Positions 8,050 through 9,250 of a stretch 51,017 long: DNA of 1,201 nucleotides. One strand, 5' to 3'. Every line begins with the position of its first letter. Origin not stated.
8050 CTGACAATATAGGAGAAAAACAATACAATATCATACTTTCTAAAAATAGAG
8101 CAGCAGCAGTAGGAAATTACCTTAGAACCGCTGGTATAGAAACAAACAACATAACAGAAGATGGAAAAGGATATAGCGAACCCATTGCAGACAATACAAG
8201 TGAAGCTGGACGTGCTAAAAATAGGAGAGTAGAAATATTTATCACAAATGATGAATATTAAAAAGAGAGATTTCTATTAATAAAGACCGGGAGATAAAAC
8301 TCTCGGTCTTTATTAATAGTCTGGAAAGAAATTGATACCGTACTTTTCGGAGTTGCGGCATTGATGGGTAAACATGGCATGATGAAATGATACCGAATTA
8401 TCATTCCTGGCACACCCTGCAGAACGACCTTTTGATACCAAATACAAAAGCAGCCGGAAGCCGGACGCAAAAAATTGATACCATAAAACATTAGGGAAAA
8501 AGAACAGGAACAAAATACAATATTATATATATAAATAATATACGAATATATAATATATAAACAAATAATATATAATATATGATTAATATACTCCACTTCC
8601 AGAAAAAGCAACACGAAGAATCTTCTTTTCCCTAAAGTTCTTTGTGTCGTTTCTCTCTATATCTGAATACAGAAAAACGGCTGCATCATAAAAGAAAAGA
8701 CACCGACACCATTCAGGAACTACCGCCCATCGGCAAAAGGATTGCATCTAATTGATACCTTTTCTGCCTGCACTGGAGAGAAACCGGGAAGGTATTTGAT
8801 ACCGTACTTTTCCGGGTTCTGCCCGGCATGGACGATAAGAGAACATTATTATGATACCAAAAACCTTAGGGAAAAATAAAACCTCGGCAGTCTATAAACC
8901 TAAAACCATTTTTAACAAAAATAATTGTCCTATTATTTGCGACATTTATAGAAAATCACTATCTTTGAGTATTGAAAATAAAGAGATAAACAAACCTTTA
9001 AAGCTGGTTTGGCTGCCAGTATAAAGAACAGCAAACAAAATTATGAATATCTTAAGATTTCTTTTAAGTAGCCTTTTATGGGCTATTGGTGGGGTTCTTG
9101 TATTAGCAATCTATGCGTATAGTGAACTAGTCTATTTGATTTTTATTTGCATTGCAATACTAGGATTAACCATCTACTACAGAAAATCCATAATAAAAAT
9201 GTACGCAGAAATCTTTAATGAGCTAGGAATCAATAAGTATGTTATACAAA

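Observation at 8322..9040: Dispersed modular repeat family carrying more than 30 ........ boxes at nearly every operon boundary, a candidate global operator/centromere regulon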

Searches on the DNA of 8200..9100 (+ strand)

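Call 5: search_dna_similar(query=window:8200-9100:+, collection=plasmids, mode=near, max_rows=30)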
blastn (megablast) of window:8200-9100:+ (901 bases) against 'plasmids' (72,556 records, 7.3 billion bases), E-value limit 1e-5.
Records with a match: 30; places in all: 197; records where one place covers at least 80% of the query: 30.
Best place of each record, by identity: 95-99% 7; 90-95% 21; 80-90% 2.
By first word of the organism name: Bacteroides 26; Phocaeicola 4.
By predicted mobility (MOB-suite, as given by PLSDB): conjugative 29; mobilizable 1.
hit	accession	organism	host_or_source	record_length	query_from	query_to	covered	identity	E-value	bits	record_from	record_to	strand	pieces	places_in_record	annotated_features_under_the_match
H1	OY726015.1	Phocaeicola massiliensis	-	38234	1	901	100%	95.6%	0e+0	1452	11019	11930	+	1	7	record has no annotation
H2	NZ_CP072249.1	Phocaeicola dorei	Homo sapiens,cultured bacterial ...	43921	1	893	99%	95.4%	0e+0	1419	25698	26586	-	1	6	OmpA family protein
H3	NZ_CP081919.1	Bacteroides ovatus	Homo sapiens,blood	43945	1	893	99%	95.4%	0e+0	1419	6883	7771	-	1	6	OmpA family protein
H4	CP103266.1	Bacteroides fragilis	Homo sapiens,cell culture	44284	1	893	99%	95.4%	0e+0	1419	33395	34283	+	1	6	OmpA family protein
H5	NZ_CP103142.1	Bacteroides faecis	Homo sapiens,cell culture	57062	1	893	99%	95.4%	0e+0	1419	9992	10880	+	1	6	OmpA family protein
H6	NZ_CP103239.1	Bacteroides thetaiotaomicron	Homo sapiens,cell culture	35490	1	893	99%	94.5%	0e+0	1389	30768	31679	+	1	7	OmpA family protein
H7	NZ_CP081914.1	Bacteroides faecis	Homo sapiens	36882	1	893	99%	94.4%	0e+0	1384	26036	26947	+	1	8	OmpA family protein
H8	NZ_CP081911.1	Phocaeicola vulgatus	Homo sapiens,Peritoneal Fluid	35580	1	893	99%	94.1%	0e+0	1365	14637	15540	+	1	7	OmpA family protein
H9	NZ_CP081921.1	Bacteroides fragilis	Homo sapiens,blood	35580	1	893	99%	94.1%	0e+0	1365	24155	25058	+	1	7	OmpA family protein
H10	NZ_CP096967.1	Phocaeicola vulgatus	whole organism,human feces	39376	1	893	99%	94.1%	0e+0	1365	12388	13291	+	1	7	OmpA family protein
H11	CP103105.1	Bacteroides thetaiotaomicron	Homo sapiens,cell culture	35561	1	893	99%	94.1%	0e+0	1365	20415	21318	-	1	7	OmpA family protein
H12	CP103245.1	Bacteroides fragilis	Homo sapiens,cell culture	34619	1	893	99%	94.1%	0e+0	1365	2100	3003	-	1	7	OmpA family protein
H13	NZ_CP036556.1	Bacteroides fragilis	Homo sapiens,Appendix abscess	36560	1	893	99%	94.1%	0e+0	1352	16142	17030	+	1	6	OmpA family protein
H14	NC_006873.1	Bacteroides fragilis NCTC 9343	-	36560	1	893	99%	94.1%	0e+0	1352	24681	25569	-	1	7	OmpA family protein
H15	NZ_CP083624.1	Bacteroides fragilis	-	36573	1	893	99%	94.1%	0e+0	1352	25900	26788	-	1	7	OmpA family protein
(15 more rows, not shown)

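Call 17: search_dna_similar(query=window:8623-8878:+, collection=plasmids, mode=distant, max_rows=60, rows=spread)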
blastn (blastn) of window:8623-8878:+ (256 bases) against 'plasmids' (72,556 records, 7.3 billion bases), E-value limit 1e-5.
Records with a match: 30; places in all: 161; records where one place covers at least 80% of the query: 30.
Best place of each record, by identity: >=99% 2; 95-99% 21; 90-95% 7.
By first word of the organism name: Bacteroides 26; Phocaeicola 4.
By predicted mobility (MOB-suite, as given by PLSDB): conjugative 29; mobilizable 1.
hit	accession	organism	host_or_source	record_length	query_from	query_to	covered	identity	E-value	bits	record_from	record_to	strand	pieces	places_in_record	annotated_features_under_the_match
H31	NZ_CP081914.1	Bacteroides faecis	Homo sapiens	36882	1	256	100%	99.2%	1e-124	452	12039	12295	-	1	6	none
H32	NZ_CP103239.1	Bacteroides thetaiotaomicron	Homo sapiens,cell culture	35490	1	256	100%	99.2%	1e-124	452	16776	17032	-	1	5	none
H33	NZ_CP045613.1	Bacteroides xylanisolvens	Homo sapiens,Abscess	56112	1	256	100%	98.1%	3e-120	438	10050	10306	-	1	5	none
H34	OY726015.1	Phocaeicola massiliensis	-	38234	1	256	100%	98.1%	3e-120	438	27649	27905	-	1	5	record has no annotation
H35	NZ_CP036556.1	Bacteroides fragilis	Homo sapiens,Appendix abscess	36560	1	256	100%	98.0%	8e-121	440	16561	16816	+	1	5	none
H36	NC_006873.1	Bacteroides fragilis NCTC 9343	-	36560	1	256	100%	98.0%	8e-121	440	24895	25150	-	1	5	none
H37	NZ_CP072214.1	Bacteroides xylanisolvens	Homo sapiens,cultured bacterial ...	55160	1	256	100%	98.0%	8e-121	440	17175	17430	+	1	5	none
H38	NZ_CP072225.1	Bacteroides thetaiotaomicron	Homo sapiens,cultured bacterial ...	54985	1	256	100%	98.0%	8e-121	440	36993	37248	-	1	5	none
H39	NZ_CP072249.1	Phocaeicola dorei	Homo sapiens,cultured bacterial ...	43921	1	256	100%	98.0%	8e-121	440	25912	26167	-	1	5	none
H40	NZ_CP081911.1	Phocaeicola vulgatus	Homo sapiens,Peritoneal Fluid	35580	1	256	100%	98.0%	8e-121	440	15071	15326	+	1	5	none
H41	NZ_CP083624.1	Bacteroides fragilis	-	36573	1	256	100%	98.0%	8e-121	440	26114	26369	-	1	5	none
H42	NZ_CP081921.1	Bacteroides fragilis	Homo sapiens,blood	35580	1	256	100%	98.0%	8e-121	440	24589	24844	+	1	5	none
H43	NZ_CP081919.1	Bacteroides ovatus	Homo sapiens,blood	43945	1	256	100%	98.0%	8e-121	440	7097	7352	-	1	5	none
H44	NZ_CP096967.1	Phocaeicola vulgatus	whole organism,human feces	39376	1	256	100%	98.0%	8e-121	440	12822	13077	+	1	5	none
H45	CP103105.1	Bacteroides thetaiotaomicron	Homo sapiens,cell culture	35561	1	256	100%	98.0%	8e-121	440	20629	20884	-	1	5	none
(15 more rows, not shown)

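Call 18: search_dna_similar(query=window:8323-8500:+, collection=plasmids, mode=distant, max_rows=60, rows=spread)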
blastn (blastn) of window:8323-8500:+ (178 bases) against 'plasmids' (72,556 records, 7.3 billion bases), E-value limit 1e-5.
Records with a match: 30; places in all: 118; records where one place covers at least 80% of the query: 30.
Best place of each record, by identity: 95-99% 16; 90-95% 13; 80-90% 1.
By first word of the organism name: Bacteroides 26; Phocaeicola 4.
By predicted mobility (MOB-suite, as given by PLSDB): conjugative 29; mobilizable 1.
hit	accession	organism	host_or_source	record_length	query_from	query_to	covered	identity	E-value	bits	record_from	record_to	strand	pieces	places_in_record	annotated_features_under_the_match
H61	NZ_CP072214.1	Bacteroides xylanisolvens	Homo sapiens,cultured bacterial ...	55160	1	178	100%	98.3%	8e-81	306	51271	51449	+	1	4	none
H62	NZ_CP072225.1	Bacteroides thetaiotaomicron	Homo sapiens,cultured bacterial ...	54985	1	178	100%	98.3%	8e-81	306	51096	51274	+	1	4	none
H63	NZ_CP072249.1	Phocaeicola dorei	Homo sapiens,cultured bacterial ...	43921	1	178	100%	98.3%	8e-81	306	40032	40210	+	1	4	none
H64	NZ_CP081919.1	Bacteroides ovatus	Homo sapiens,blood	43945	1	178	100%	98.3%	8e-81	306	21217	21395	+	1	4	none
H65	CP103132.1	Bacteroides ovatus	Homo sapiens,cell culture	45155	1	178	100%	98.3%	8e-81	306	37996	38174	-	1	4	none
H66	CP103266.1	Bacteroides fragilis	Homo sapiens,cell culture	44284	1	178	100%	98.3%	8e-81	306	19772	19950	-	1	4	none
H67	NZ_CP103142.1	Bacteroides faecis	Homo sapiens,cell culture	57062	1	178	100%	98.3%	8e-81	306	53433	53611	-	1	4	none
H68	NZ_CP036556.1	Bacteroides fragilis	Homo sapiens,Appendix abscess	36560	1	178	100%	97.2%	4e-78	297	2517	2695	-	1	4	none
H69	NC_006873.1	Bacteroides fragilis NCTC 9343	-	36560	1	178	100%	97.2%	4e-78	297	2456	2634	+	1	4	none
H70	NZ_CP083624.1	Bacteroides fragilis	-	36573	1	178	100%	97.2%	4e-78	297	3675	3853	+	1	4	none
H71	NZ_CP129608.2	Bacteroides fragilis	Homo sapiens,Appendix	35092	1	178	100%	97.2%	4e-78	297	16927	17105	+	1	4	none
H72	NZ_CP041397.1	Bacteroides ovatus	Homo sapiens,cell culture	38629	1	178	100%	96.6%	5e-77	293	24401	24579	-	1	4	none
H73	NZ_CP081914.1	Bacteroides faecis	Homo sapiens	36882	1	178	100%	96.6%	5e-77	293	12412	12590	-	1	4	none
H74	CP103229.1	Bacteroides faecis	Homo sapiens,cell culture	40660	1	178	100%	96.6%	5e-77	293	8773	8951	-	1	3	none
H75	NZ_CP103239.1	Bacteroides thetaiotaomicron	Homo sapiens,cell culture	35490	1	178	100%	96.6%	5e-77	293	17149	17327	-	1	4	none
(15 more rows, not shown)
